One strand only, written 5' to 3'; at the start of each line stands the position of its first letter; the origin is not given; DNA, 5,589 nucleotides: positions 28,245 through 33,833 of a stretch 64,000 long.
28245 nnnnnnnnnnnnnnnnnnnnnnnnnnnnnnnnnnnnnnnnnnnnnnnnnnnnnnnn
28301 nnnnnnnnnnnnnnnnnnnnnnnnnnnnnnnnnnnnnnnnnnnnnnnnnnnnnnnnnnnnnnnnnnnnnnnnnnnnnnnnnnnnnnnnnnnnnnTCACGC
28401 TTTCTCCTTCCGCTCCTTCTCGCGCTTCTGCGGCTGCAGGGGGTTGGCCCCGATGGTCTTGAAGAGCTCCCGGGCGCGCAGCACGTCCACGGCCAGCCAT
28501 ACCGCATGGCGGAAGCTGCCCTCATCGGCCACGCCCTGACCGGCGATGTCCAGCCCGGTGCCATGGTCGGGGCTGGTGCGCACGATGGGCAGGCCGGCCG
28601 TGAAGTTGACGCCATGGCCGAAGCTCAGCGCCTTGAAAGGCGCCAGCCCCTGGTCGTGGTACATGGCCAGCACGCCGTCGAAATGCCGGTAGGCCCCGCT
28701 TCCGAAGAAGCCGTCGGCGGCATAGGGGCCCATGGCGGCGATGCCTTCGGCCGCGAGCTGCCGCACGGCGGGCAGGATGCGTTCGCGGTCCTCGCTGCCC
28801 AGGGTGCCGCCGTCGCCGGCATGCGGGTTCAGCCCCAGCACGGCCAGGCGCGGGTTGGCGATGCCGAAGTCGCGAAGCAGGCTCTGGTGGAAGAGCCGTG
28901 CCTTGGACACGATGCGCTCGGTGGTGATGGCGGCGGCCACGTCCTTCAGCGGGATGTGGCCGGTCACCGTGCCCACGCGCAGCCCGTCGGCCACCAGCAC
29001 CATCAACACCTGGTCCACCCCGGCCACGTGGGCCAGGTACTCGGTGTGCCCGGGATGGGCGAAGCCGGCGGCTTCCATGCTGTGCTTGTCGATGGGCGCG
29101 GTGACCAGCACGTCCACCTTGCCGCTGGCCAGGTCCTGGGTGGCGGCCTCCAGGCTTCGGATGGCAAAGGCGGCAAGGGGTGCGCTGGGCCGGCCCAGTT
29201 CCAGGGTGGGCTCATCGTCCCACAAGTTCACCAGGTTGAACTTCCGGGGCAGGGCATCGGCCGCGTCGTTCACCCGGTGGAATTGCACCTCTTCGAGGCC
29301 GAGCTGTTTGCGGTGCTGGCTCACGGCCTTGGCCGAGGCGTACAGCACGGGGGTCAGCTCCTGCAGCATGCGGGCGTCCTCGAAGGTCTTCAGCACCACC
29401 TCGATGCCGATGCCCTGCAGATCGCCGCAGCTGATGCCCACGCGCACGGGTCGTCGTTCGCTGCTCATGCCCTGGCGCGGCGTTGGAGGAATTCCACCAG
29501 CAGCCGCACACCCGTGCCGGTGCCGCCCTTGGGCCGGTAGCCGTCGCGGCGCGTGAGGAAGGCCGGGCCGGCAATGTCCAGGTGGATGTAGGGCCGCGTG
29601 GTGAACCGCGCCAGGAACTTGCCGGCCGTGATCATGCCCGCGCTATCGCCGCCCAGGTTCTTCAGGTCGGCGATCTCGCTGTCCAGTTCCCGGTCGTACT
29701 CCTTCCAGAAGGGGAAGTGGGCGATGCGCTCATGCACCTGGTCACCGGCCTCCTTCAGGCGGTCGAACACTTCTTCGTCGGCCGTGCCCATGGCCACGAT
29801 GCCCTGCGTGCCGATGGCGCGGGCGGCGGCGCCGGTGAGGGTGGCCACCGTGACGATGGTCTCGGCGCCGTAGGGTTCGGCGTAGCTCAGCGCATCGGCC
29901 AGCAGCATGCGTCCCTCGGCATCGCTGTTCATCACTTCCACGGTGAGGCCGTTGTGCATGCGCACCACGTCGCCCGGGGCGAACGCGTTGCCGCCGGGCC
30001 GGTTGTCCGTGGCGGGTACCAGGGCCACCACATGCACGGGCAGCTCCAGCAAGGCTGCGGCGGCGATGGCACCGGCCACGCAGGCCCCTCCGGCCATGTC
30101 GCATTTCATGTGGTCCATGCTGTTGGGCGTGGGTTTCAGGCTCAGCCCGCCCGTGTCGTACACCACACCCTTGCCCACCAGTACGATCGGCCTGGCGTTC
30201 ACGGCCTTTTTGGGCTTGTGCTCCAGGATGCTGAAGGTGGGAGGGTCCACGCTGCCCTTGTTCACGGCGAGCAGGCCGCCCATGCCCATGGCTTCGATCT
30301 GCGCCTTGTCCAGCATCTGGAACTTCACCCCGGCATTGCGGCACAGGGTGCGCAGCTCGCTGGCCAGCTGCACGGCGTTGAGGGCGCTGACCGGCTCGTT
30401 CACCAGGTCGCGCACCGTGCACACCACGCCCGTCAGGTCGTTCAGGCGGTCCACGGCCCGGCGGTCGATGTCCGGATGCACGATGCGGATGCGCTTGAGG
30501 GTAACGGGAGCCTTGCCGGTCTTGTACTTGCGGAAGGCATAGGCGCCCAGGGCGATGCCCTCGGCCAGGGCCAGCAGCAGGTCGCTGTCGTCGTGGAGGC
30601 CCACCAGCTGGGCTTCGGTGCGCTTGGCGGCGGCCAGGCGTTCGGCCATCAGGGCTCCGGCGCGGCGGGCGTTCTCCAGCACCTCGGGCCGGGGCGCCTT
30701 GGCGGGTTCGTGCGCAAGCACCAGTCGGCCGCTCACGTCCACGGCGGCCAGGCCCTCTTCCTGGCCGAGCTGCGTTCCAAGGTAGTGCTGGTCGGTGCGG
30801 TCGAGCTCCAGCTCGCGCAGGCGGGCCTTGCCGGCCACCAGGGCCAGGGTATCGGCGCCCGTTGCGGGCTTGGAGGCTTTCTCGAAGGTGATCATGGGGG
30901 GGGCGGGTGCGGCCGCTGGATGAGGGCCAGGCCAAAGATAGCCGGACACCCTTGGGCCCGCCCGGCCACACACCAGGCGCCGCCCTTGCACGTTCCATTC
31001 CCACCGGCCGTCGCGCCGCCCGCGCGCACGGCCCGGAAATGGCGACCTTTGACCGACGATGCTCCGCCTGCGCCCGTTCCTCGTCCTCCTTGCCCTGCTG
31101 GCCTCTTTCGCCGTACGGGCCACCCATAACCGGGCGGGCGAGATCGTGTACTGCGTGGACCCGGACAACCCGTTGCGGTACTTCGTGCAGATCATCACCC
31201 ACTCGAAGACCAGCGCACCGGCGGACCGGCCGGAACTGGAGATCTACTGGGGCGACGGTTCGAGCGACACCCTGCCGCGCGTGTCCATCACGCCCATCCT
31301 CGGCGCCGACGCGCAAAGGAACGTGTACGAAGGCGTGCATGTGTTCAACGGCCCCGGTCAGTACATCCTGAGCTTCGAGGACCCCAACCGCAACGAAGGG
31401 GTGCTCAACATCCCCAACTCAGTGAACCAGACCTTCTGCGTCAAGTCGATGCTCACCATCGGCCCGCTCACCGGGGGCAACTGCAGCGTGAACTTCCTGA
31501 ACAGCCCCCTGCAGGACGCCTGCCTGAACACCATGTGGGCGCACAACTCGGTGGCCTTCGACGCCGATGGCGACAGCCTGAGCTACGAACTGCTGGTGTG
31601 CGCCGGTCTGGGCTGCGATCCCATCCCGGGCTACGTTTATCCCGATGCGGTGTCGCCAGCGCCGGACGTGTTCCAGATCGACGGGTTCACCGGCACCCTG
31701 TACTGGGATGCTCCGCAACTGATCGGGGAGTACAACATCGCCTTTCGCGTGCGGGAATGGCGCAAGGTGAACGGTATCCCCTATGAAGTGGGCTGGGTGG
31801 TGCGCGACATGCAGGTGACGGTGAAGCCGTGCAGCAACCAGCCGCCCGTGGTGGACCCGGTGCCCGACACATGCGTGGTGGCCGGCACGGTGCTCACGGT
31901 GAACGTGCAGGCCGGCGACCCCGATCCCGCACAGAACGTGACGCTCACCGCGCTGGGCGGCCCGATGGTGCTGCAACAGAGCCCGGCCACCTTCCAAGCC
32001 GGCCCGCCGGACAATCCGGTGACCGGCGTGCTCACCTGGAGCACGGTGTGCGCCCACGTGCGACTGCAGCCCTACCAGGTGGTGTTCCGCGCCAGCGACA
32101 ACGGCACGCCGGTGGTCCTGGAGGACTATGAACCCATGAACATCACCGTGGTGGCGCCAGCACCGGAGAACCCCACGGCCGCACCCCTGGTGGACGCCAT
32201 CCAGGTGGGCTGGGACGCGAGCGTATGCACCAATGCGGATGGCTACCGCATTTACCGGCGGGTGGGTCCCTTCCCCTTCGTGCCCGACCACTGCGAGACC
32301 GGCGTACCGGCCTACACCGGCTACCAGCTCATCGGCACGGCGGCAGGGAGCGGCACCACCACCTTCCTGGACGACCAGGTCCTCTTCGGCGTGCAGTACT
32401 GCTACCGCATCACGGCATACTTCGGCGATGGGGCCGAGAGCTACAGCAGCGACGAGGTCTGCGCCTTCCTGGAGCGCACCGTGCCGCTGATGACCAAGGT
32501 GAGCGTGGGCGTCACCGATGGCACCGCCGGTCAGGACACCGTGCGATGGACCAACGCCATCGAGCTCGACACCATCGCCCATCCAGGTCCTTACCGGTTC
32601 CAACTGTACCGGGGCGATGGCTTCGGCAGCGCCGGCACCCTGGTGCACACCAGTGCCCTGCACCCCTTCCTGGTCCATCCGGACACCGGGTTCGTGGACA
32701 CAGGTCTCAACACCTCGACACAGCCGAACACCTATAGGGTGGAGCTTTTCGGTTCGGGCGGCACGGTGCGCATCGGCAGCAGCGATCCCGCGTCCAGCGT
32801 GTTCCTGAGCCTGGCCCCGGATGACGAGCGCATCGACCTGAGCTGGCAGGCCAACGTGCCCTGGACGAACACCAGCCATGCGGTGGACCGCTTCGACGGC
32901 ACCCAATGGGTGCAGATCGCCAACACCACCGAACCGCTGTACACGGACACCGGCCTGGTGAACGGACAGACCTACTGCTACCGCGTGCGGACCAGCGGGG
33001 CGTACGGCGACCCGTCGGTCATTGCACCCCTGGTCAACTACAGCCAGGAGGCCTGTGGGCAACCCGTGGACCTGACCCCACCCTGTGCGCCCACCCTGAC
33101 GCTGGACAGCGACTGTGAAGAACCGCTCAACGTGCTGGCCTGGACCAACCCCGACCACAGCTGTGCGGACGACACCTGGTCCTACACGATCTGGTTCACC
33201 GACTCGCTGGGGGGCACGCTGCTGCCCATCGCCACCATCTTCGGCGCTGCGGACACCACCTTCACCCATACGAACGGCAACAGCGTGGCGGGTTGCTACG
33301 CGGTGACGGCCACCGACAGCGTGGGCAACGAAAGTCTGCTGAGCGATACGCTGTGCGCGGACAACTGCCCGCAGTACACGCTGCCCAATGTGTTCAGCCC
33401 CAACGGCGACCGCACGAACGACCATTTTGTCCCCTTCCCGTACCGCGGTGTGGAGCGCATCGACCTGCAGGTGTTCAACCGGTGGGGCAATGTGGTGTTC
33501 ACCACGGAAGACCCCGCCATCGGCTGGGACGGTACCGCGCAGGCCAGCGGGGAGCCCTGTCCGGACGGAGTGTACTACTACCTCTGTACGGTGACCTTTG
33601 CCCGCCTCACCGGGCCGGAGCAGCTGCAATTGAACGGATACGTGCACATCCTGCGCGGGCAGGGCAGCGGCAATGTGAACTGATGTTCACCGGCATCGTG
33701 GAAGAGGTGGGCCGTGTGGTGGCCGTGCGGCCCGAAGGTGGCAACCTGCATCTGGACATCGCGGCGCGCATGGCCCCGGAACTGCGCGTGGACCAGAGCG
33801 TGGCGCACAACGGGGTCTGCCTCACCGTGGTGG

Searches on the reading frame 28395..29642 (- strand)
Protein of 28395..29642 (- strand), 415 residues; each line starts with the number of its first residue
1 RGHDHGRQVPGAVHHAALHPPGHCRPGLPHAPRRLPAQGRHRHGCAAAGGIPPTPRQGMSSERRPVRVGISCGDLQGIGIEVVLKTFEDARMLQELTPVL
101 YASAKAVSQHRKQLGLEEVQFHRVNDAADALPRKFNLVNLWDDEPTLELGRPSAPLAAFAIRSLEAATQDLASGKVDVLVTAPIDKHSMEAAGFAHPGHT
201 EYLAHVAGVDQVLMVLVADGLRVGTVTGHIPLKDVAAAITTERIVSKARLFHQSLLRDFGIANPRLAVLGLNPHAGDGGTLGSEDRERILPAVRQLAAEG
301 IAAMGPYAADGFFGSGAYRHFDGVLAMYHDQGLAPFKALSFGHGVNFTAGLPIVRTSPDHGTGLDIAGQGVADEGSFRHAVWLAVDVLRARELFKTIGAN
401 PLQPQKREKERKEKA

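Call 7: search_protein_families(library=pfam, proteins=[window:28395-29642:-], max_evalue=0.001)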
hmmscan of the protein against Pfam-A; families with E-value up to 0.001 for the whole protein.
window:28395-29642:- (415 aa): 1 family
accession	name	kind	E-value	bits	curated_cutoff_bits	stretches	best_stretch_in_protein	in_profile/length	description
PF04166.17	PdxA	-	1.5e-108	363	27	1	96-384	3-286/286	Pyridoxal phosphate biosynthetic protein PdxA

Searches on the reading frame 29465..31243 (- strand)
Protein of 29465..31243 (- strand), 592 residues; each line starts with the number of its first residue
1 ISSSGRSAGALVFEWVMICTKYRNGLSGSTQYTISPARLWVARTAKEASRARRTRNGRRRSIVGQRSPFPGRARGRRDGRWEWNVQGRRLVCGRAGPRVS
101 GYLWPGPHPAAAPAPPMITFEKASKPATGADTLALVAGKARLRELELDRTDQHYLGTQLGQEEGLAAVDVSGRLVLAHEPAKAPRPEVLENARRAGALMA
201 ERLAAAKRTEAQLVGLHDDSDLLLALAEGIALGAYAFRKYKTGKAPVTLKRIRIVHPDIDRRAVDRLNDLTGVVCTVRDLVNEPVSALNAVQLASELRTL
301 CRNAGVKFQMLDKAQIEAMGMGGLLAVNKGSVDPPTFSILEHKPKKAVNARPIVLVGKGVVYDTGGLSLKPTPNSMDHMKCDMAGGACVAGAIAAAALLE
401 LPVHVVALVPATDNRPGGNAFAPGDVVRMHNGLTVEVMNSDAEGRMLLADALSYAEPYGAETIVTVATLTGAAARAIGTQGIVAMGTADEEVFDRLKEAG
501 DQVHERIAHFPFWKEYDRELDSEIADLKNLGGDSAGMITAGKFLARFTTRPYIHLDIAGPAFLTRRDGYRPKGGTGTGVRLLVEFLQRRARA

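Call 7: search_protein_families(library=pfam, proteins=[window:29465-31243:-], max_evalue=0.001)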
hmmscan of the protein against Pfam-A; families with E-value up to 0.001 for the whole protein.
window:29465-31243:- (592 aa): 2 families
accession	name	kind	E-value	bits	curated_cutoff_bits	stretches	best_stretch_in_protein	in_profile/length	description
PF00883.26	Peptidase_M17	-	4.2e-105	351.9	25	1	277-583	3-310/310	Cytosol aminopeptidase family, catalytic domain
PF02789.23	Peptidase_M17_N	-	0.00012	22.4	23.4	1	190-244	69-129/129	Cytosol aminopeptidase family, N-terminal domain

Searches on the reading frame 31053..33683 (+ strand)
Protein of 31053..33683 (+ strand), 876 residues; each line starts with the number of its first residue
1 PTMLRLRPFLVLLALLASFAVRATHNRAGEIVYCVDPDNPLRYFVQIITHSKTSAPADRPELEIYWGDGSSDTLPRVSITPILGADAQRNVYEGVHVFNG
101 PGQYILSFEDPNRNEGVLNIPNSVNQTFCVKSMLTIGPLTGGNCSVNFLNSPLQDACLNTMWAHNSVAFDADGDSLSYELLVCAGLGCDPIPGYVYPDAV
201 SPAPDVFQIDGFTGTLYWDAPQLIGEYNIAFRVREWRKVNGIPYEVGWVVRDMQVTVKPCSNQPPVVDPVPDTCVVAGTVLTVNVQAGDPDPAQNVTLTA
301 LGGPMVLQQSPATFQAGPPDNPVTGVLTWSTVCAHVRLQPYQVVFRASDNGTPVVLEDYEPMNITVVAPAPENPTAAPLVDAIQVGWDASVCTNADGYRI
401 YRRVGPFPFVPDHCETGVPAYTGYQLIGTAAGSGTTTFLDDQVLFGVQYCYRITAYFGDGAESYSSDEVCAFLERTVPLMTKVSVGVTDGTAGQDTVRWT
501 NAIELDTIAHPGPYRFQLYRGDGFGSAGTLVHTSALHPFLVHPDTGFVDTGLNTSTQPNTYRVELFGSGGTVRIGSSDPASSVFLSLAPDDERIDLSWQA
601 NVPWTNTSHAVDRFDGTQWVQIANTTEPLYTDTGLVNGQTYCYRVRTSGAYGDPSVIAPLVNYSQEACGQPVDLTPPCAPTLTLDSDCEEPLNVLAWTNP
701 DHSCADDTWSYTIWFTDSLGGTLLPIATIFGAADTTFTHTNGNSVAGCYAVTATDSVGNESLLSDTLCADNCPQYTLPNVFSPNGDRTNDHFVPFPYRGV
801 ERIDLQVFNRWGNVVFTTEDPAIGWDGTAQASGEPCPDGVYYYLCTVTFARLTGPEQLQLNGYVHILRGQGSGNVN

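Call 7: search_protein_families(library=pfam, proteins=[window:31053-33683:+], max_evalue=0.001)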
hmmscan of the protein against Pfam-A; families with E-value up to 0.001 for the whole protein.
window:31053-33683:+ (876 aa): 1 family
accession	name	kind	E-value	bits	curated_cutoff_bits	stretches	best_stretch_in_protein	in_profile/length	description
PF13585.12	CHU_C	-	2.3e-17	63.3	27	1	776-864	2-84/86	CHU_C Type IX secretion signal domain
